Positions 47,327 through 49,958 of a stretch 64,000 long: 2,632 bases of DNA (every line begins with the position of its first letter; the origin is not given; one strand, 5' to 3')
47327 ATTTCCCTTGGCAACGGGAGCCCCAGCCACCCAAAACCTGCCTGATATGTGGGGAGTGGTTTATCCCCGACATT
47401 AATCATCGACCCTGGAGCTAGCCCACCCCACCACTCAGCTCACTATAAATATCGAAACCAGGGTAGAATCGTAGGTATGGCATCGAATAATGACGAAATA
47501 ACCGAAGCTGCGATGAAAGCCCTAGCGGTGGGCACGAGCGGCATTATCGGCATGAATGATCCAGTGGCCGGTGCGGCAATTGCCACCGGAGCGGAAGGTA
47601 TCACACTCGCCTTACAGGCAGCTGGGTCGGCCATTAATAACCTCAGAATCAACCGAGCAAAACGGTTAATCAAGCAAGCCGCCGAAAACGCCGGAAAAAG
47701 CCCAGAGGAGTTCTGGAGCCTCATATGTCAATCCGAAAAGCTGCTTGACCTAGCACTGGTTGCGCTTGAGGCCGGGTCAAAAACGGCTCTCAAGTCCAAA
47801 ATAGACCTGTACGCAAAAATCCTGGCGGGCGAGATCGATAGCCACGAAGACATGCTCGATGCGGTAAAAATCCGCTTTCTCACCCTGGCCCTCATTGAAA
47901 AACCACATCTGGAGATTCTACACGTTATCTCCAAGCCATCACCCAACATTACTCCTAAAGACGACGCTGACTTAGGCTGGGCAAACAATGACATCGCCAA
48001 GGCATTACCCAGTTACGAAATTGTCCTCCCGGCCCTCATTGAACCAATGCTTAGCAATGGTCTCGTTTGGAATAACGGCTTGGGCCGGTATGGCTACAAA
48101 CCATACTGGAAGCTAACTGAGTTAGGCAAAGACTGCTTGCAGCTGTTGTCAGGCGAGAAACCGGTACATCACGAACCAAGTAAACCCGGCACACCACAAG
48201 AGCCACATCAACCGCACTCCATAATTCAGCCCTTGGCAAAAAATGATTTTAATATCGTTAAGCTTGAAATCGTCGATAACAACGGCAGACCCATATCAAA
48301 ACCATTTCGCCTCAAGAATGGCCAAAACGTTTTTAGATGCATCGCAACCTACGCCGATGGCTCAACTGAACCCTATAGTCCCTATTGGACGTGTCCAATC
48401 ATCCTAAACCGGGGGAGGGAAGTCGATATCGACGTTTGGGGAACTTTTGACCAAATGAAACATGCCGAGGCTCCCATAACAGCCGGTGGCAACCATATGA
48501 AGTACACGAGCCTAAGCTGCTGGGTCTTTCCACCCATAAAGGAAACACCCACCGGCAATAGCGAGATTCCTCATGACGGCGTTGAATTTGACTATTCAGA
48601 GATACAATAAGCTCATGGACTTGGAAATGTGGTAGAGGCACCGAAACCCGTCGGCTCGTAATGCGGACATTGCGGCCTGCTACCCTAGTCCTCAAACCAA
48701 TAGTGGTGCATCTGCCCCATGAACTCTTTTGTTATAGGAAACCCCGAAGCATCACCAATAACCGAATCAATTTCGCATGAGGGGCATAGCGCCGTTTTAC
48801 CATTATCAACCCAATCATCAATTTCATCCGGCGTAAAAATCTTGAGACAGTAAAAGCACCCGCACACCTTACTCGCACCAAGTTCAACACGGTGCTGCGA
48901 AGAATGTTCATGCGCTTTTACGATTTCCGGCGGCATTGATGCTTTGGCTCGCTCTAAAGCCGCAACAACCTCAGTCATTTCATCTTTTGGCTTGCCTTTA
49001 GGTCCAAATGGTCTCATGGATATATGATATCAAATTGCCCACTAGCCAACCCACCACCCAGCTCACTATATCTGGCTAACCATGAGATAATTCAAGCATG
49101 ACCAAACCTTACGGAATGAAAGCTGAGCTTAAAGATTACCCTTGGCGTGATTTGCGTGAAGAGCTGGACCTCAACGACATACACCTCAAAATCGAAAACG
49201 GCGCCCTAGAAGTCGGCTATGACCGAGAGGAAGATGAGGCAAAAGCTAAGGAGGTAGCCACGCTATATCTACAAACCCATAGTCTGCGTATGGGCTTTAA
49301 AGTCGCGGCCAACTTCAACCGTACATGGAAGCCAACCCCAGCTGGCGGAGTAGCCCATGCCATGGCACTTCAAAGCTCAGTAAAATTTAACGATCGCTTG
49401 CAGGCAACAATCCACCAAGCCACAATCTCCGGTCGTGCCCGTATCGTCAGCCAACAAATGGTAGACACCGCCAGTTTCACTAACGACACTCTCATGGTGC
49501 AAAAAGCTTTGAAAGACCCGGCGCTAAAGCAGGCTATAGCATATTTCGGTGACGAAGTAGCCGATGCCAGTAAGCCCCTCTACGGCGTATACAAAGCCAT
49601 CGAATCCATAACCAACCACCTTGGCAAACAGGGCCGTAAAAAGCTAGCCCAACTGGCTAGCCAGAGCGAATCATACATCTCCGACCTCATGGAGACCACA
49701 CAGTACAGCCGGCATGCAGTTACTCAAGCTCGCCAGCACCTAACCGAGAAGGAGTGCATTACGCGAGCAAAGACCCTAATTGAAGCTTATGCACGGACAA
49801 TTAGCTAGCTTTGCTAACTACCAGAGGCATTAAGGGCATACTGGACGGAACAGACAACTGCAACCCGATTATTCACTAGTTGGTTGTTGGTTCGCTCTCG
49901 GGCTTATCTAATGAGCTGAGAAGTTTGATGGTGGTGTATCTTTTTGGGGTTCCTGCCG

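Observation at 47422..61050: Four same-orientation copies of a 20-nt motif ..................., resembling a T7-class promoter core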

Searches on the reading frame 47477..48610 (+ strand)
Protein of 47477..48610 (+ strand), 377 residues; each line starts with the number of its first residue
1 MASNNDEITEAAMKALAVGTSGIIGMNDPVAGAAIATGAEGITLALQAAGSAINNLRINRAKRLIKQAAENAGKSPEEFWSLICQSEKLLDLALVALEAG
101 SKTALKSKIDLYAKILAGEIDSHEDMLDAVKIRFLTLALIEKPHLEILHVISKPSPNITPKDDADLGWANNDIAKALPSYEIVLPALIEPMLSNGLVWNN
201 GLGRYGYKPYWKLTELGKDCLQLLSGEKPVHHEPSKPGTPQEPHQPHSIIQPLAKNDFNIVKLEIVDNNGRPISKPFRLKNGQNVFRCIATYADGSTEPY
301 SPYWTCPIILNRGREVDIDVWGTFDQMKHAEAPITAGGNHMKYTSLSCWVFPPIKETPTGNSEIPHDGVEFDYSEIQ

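Call 11: search_protein_families(library=pfam, proteins=[window:47477-48610:+], max_evalue=0.01)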
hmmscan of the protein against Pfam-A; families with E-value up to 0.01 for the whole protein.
window:47477-48610:+ (377 aa): 0 families

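Call 85: search_protein_families(library=padloc, proteins=[window:47477-48610:+], max_evalue=0.01)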
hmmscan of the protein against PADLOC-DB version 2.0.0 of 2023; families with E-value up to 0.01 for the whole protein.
window:47477-48610:+ (377 aa): 0 families

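Call 86: search_protein_families(library=phrogs, proteins=[window:47477-48610:+], max_evalue=0.01)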
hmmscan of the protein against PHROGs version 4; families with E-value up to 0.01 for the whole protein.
window:47477-48610:+ (377 aa): 0 families

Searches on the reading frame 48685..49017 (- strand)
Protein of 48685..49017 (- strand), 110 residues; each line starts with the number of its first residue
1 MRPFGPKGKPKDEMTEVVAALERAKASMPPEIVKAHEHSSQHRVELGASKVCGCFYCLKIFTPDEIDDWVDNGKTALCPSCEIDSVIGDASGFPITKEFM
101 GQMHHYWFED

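Call 51: search_protein_families(library=pfam, proteins=[window:48685-49017:-], max_evalue=0.01)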
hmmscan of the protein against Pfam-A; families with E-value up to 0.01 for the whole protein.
window:48685-49017:- (110 aa): 0 families

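Call 85: search_protein_families(library=padloc, proteins=[window:48685-49017:-], max_evalue=0.01)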
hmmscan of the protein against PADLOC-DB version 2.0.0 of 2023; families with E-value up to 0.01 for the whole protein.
window:48685-49017:- (110 aa): 0 families

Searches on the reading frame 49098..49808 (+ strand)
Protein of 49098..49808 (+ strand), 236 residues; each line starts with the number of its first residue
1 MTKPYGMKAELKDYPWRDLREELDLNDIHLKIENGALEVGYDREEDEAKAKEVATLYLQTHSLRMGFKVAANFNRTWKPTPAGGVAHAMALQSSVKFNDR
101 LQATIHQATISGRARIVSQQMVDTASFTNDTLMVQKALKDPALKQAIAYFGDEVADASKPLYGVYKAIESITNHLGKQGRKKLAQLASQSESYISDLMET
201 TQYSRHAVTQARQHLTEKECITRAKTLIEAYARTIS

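Call 11: search_protein_families(library=pfam, proteins=[window:49098-49808:+], max_evalue=0.01)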
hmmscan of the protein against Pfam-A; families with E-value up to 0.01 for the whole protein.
window:49098-49808:+ (236 aa): 0 families

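Call 24: find_encoding_contigs(protein=window:49098-49808:+, flank=10000, max_places=8)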
Protein window:49098-49808:+ (236 aa): 15 contigs read that carry it; 8 places shown.
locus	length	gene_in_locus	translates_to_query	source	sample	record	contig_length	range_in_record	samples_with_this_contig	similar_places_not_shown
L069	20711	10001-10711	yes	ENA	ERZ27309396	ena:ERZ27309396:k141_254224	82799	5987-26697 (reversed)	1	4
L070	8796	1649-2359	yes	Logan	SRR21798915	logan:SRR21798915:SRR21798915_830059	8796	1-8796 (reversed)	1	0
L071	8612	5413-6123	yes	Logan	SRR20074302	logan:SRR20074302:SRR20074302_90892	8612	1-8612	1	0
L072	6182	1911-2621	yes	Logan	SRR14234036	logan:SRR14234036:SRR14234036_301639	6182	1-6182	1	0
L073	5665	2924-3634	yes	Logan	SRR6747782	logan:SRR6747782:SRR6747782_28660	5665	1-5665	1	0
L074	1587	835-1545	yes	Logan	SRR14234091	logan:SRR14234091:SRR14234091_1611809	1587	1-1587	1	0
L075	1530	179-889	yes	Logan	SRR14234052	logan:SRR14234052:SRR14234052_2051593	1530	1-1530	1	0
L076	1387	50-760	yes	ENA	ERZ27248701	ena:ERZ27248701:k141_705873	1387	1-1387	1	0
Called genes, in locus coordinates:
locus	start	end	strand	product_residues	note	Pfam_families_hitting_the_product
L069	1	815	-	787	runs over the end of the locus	PF01326:PPDK_N, PF00391:PEP-utilizers, PF02896:PEP-utilizers_C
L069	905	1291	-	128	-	-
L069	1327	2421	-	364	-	PF13641:Glyco_tranf_2_3, PF00535:Glycos_transf_2, PF10111:Glyco_tranf_2_2 (weak)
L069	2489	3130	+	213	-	PF01522:Polysacc_deac_1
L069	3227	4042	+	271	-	-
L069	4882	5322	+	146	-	PF00903:Glyoxalase, PF06983:3-dmu-9_3-mt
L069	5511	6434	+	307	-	-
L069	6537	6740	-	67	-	PF05016:ParE_toxin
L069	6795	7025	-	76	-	-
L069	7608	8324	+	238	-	-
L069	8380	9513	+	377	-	-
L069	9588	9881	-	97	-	-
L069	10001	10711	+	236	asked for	-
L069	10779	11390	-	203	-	-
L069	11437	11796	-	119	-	-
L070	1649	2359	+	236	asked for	-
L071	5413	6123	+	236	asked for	-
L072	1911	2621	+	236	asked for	-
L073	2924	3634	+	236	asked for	-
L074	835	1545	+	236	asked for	-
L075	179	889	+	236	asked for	-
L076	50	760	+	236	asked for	-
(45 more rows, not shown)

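Call 85: search_protein_families(library=padloc, proteins=[window:49098-49808:+], max_evalue=0.01)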
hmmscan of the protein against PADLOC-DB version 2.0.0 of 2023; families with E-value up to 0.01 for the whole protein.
window:49098-49808:+ (236 aa): 1 family
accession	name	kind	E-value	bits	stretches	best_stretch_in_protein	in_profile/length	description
PDLC02322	AbiEii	-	0.0058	14.1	1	63-108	251-295/324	AbiEii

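Call 86: search_protein_families(library=phrogs, proteins=[window:49098-49808:+], max_evalue=0.01)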
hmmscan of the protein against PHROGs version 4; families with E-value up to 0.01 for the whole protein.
window:49098-49808:+ (236 aa): 0 families
